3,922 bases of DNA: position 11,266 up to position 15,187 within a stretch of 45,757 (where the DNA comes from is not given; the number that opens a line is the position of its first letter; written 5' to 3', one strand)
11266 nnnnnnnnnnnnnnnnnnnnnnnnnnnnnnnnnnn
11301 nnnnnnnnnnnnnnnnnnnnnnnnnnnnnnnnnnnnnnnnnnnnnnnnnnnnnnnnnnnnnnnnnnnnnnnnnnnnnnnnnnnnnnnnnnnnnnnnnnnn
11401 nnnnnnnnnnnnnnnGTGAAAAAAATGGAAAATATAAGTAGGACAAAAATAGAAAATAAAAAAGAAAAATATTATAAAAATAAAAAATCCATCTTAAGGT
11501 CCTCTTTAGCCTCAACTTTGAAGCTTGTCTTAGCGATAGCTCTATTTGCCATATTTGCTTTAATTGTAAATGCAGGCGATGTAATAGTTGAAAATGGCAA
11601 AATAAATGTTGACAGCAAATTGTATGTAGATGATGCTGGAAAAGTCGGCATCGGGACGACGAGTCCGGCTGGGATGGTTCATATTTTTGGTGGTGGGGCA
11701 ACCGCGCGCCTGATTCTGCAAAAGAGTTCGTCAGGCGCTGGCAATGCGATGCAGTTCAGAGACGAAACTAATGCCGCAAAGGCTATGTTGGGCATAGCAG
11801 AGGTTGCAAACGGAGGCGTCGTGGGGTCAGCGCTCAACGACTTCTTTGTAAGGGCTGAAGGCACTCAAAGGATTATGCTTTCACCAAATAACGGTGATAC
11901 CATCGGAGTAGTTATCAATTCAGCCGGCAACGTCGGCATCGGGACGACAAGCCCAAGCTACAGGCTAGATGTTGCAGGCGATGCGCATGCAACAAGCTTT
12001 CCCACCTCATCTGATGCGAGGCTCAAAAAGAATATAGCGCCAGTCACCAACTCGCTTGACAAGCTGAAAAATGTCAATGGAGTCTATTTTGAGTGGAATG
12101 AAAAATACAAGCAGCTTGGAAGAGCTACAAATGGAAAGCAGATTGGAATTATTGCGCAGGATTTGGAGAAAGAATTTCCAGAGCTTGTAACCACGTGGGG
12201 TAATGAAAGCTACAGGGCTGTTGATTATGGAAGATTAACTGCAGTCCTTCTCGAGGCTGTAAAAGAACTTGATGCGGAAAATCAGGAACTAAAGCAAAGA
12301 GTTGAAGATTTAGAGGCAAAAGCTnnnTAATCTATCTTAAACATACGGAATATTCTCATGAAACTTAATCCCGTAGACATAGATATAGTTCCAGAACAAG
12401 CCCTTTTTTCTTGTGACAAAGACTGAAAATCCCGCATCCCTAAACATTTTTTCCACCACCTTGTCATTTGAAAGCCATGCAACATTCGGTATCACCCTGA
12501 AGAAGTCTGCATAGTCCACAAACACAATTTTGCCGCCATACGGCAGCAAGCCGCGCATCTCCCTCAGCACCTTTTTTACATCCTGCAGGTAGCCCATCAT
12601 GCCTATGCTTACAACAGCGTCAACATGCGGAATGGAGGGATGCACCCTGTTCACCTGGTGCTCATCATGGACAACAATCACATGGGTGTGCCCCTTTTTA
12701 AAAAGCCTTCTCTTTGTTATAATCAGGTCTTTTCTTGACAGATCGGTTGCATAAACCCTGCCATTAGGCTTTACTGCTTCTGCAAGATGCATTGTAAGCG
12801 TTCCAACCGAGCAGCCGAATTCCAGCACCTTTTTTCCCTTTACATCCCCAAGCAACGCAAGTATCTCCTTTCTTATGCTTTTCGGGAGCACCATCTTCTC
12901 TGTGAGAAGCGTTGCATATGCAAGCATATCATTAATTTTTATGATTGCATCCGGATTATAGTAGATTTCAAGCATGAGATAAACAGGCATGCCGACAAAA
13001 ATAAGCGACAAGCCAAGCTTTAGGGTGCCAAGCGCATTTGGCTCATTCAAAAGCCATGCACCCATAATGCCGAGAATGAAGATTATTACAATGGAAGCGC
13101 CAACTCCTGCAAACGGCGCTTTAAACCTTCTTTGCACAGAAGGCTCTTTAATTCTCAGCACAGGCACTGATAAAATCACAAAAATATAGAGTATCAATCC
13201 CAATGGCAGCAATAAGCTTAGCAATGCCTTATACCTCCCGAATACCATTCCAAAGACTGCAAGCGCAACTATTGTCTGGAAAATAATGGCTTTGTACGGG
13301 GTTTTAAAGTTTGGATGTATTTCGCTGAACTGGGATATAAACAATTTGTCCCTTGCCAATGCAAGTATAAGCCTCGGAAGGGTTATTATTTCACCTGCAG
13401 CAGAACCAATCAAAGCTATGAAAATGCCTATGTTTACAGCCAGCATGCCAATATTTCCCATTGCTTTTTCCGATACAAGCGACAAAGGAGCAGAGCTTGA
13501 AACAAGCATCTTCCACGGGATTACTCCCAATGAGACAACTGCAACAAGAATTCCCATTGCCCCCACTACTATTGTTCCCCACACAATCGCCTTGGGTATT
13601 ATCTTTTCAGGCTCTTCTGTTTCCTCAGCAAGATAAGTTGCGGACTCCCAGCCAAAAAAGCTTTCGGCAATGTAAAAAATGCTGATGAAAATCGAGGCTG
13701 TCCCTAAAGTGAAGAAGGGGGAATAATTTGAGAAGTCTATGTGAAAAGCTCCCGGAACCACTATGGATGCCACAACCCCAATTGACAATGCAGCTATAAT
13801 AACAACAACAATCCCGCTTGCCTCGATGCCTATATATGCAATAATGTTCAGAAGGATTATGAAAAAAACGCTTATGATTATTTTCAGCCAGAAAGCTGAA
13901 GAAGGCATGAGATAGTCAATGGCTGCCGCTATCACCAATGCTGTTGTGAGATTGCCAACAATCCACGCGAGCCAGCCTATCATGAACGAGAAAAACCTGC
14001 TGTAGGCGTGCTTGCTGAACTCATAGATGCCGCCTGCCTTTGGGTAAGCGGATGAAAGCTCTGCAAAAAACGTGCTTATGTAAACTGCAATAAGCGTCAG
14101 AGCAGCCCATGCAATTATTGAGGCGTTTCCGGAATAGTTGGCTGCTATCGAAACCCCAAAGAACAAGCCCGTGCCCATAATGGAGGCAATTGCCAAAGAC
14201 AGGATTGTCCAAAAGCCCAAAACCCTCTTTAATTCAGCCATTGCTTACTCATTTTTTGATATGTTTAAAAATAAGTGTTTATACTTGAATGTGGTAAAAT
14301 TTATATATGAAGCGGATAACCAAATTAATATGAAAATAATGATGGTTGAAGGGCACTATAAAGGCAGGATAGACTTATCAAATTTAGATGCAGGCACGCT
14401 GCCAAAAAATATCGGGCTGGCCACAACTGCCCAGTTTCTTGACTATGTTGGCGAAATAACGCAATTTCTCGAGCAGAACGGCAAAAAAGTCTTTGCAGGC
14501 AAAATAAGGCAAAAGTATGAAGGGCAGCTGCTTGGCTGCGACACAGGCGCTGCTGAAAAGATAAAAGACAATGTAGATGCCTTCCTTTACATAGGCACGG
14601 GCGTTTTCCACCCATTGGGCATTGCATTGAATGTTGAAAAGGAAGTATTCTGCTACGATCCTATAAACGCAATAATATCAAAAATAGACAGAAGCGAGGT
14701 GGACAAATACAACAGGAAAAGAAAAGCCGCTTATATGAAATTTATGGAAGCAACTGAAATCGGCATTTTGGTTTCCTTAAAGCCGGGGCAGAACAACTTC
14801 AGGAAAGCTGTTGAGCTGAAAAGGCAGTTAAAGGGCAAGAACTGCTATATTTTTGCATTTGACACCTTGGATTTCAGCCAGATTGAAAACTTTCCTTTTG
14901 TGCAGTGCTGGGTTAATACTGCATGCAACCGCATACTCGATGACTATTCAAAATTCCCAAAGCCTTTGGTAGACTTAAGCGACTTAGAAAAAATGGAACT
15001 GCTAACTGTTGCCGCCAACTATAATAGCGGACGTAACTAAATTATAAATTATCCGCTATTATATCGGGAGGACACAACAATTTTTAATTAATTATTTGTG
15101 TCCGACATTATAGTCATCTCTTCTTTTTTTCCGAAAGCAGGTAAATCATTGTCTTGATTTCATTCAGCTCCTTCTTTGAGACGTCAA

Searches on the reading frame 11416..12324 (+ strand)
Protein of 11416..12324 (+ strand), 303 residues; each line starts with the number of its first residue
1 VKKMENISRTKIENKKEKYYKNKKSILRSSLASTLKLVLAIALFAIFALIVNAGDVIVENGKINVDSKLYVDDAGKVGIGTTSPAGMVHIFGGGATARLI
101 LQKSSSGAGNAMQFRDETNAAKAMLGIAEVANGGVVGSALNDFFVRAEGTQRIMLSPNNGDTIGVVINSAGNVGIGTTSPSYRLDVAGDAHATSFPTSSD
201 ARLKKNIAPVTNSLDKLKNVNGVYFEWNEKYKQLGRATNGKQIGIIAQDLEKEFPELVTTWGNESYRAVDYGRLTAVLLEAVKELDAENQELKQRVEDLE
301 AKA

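Call 67: search_protein_families(library=pfam, proteins=[window:11416-12324:+], max_evalue=0.001)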
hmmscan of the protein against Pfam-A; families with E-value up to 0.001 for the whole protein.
window:11416-12324:+ (303 aa): 1 family
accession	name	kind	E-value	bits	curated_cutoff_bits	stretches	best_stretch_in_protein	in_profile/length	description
PF13884.11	Peptidase_S74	-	5e-17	62.4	22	1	199-259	1-58/58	Chaperone of endosialidase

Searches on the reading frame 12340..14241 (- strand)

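Call 67: search_protein_families(library=pfam, proteins=[window:12340-14241:-], max_evalue=0.001)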
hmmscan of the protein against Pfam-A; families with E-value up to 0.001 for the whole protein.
window:12340-14241:- (634 aa): 10 families
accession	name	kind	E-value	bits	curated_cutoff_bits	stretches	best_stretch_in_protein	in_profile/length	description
PF13520.12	AA_permease_2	-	5.5e-46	157.8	27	1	8-389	1-401/427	Amino acid permease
PF00324.27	AA_permease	-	3.2e-32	112.3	24.6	1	13-392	2-416/470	Amino acid permease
PF08242.18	Methyltransf_12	-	4.9e-12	46.9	30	1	473-571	1-97/98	Methyltransferase domain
PF13489.12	Methyltransf_23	-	8.1e-11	42.4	27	1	455-581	8-123/164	Methyltransferase domain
PF13649.12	Methyltransf_25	-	1.7e-10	41.8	27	1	472-570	1-97/97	Methyltransferase domain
PF01209.24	Ubie_methyltran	-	1.8e-09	37.7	20.1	1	457-579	36-156/233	ubiE/COQ5 methyltransferase family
PF08241.18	Methyltransf_11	-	2.7e-09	38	21.2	1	473-574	1-95/95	Methyltransferase domain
PF13847.12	Methyltransf_31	-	7.6e-07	29.4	27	1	468-578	3-113/145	Methyltransferase domain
PF01135.25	PCMT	-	0.00083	19.6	20.3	0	461-525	66-130/210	Protein-L-isoaspartate(D-aspartate) O-methyltransferase (PCMT)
PF01269.23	Fibrillarin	-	0.00087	18.9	27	0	468-504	71-107/227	Fibrillarin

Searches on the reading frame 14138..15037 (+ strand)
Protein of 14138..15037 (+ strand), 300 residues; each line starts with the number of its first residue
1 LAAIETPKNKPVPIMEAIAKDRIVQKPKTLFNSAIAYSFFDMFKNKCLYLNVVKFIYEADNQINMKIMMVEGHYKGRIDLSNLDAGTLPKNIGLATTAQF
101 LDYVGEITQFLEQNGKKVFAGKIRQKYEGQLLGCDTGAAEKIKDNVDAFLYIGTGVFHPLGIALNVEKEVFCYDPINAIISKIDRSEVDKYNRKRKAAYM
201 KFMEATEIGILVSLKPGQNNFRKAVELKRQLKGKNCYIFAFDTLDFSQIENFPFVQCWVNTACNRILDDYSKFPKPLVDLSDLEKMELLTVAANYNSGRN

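Call 67: search_protein_families(library=pfam, proteins=[window:14138-15037:+], max_evalue=0.001)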
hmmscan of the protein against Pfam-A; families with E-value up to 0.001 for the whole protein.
window:14138-15037:+ (300 aa): 1 family
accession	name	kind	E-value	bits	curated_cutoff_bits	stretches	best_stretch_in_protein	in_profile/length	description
PF01866.22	Diphthamide_syn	-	1.3e-43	150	33.2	1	89-284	90-289/302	Putative diphthamide synthesis protein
